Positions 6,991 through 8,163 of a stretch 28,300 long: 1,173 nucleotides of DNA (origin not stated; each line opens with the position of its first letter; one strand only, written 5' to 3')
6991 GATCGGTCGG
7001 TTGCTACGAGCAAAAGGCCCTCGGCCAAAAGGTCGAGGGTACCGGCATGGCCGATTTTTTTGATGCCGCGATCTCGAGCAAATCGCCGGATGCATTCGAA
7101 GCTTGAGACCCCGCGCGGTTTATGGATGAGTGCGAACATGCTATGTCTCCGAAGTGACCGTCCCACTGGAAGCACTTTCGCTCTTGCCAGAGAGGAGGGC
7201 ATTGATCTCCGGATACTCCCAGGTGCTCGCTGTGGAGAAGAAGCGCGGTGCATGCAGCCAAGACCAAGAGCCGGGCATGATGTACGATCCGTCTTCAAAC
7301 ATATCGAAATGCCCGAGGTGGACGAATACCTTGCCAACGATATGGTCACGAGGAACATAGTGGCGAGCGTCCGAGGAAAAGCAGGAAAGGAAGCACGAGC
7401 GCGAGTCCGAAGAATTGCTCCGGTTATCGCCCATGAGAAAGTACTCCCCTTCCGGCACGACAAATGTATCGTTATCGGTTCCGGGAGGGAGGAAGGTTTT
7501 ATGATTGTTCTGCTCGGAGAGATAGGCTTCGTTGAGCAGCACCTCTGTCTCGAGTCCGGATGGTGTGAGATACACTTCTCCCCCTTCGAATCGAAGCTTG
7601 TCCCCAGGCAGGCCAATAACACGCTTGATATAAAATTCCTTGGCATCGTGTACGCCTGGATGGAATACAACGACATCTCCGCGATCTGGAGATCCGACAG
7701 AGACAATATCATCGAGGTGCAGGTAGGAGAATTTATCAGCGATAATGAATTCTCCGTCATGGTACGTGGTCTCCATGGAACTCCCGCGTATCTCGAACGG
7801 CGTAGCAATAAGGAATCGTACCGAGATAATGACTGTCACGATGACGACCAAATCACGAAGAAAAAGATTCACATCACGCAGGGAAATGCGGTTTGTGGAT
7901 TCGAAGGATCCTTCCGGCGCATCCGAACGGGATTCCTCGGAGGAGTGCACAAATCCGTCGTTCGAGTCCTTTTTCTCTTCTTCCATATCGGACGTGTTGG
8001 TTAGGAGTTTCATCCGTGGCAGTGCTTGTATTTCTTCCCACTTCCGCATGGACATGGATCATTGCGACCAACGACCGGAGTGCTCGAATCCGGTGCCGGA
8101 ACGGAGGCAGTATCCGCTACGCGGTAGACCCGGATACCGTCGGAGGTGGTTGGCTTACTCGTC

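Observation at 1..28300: UGA is decoded as an amino acid: 29 in-frame TGAs in 13 of 25 genes, and no gene needs TGA to stop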

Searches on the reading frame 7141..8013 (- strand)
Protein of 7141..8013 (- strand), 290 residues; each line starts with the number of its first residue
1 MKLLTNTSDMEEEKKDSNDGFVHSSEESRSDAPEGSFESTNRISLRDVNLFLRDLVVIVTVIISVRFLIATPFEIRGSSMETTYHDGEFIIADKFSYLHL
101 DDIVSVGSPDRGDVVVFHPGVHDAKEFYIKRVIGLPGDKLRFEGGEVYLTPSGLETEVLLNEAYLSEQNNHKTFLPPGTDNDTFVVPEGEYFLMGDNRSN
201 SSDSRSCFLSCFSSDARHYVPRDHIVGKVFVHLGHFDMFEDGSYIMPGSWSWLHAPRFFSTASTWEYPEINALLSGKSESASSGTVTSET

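Call 12: search_protein_families(library=pfam, proteins=[window:7141-8013:-], max_evalue=0.01)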
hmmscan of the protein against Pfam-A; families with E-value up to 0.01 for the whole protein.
window:7141-8013:- (290 aa): 2 families
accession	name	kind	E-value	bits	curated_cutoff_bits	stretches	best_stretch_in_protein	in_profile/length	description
PF10502.14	Peptidase_S26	-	7.1e-40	137.1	22.9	1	54-231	7-165/168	Signal peptidase, peptidase S26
PF00717.28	Peptidase_S24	-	0.0021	18.2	23.3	1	74-141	39-90/116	Peptidase S24-like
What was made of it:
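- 7141..8013 (-): lepB (signal peptidase I). No TGA. Its ATG overlaps the secA TGA, forming ATGA. Pfam Peptidase_S26 E=7e-40 (call 12).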
